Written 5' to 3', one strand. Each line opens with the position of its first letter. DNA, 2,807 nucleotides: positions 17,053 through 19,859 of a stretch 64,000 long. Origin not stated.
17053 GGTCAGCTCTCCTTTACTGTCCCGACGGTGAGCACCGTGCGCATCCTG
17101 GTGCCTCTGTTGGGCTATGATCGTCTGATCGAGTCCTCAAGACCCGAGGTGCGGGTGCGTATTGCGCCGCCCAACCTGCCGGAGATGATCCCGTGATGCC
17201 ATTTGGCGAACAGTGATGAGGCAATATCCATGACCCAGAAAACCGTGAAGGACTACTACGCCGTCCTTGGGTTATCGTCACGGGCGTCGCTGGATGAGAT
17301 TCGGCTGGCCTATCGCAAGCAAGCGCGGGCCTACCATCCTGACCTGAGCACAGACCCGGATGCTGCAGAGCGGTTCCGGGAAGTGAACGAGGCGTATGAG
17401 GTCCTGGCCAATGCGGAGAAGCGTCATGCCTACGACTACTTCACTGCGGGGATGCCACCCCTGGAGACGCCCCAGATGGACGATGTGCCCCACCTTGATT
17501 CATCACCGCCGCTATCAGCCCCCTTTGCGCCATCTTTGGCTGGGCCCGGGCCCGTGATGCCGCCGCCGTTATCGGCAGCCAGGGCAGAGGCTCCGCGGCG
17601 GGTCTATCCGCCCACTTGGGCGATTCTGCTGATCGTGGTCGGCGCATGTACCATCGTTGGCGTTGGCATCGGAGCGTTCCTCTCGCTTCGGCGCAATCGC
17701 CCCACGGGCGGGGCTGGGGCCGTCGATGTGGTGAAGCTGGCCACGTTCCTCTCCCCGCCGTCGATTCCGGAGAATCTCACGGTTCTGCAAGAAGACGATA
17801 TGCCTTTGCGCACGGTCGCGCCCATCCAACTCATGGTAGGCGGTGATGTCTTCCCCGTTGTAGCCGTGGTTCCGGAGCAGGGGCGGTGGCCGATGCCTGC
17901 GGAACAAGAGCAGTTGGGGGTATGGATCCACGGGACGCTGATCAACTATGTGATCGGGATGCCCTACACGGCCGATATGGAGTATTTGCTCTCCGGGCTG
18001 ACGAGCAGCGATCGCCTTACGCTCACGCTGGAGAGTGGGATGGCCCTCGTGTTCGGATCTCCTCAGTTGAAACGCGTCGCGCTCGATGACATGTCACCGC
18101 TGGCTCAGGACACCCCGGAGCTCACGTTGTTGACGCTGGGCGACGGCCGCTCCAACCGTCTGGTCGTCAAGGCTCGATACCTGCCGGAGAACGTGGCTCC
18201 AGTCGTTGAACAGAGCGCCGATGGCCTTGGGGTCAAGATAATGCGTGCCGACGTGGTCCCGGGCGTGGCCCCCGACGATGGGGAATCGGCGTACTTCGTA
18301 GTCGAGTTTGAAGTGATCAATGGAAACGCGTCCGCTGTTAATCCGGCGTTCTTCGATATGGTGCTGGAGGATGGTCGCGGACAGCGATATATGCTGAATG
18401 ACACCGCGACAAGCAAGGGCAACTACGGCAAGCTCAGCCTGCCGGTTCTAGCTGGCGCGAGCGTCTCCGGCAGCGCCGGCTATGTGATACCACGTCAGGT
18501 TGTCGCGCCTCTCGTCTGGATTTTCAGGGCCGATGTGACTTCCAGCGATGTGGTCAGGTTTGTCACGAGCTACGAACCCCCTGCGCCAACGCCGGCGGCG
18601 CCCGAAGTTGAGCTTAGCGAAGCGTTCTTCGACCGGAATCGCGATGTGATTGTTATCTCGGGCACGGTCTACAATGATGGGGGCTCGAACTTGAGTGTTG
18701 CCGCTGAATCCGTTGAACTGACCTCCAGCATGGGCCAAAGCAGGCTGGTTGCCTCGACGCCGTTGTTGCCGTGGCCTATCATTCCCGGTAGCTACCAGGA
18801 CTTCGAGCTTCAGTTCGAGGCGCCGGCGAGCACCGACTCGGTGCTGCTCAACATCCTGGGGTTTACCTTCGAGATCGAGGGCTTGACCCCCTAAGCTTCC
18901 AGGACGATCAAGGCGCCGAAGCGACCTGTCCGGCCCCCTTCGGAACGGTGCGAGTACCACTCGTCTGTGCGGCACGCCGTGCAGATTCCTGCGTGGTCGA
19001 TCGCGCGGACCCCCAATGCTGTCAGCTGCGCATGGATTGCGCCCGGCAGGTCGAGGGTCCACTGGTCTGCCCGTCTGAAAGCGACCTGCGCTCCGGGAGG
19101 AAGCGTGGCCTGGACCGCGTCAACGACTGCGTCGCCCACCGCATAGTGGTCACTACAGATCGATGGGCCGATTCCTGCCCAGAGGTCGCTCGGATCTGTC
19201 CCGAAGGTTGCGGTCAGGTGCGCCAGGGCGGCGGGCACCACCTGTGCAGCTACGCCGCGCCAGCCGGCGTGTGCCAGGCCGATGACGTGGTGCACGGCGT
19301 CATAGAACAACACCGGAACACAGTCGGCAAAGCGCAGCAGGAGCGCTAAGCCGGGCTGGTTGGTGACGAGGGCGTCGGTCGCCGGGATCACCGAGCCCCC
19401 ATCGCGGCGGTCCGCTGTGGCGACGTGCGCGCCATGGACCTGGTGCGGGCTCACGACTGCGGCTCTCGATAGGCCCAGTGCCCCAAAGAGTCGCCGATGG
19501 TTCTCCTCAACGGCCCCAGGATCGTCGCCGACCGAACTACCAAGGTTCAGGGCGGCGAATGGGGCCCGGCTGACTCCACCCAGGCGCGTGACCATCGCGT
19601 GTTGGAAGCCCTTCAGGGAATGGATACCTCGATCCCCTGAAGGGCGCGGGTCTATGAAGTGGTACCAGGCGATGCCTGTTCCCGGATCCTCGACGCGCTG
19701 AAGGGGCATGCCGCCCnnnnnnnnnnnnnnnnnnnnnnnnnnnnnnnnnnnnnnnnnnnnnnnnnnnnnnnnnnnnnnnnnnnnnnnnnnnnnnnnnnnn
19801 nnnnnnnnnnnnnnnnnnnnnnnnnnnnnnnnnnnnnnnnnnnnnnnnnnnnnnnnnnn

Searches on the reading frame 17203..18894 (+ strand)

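Call 14: search_protein_families(library=pfam, proteins=[window:17203-18894:+], max_evalue=0.001)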
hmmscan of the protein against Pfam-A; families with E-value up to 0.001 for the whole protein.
window:17203-18894:+ (563 aa): 2 families
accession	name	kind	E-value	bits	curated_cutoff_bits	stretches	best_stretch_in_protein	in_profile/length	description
PF00226.36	DnaJ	-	6.2e-22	77.9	27.8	1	17-78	1-63/63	DnaJ domain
PF11611.13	DUF4352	-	0.00072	20.3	25.9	0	359-433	32-105/122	Domain of unknown function (DUF4352)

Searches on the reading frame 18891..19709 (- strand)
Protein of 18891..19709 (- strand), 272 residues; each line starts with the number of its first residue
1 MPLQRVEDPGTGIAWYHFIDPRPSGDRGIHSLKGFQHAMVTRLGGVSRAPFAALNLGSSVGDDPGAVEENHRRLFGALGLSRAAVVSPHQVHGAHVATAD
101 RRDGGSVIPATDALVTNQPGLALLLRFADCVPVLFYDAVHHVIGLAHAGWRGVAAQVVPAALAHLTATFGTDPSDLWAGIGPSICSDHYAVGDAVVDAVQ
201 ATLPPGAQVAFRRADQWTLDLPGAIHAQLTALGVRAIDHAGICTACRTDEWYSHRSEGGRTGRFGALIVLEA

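Call 3: search_protein_families(library=pfam, proteins=[window:18891-19709:-], max_evalue=0.1)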
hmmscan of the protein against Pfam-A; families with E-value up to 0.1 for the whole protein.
window:18891-19709:- (272 aa): 1 family
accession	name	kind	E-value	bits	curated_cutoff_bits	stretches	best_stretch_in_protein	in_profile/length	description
PF02578.20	Cu-oxidase_4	-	1.9e-76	257.1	22.9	1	41-269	2-238/238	Multi-copper polyphenol oxidoreductase laccase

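Call 4: search_protein_families(library=ncbifam, proteins=[window:18891-19709:-], max_evalue=0.1)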
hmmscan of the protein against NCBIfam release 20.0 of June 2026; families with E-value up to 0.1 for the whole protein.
window:18891-19709:- (272 aa): 2 families
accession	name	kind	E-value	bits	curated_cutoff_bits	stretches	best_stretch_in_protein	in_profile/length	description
TIGR00726.1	TIGR00726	equivalog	1.1e-53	181.9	141.15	1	45-270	1-222/223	peptidoglycan editing factor PgeF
NF007998.1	PRK10723.1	equivalog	1.5e-38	132.7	369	1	37-270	17-242/243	purine nucleoside phosphorylase YfiH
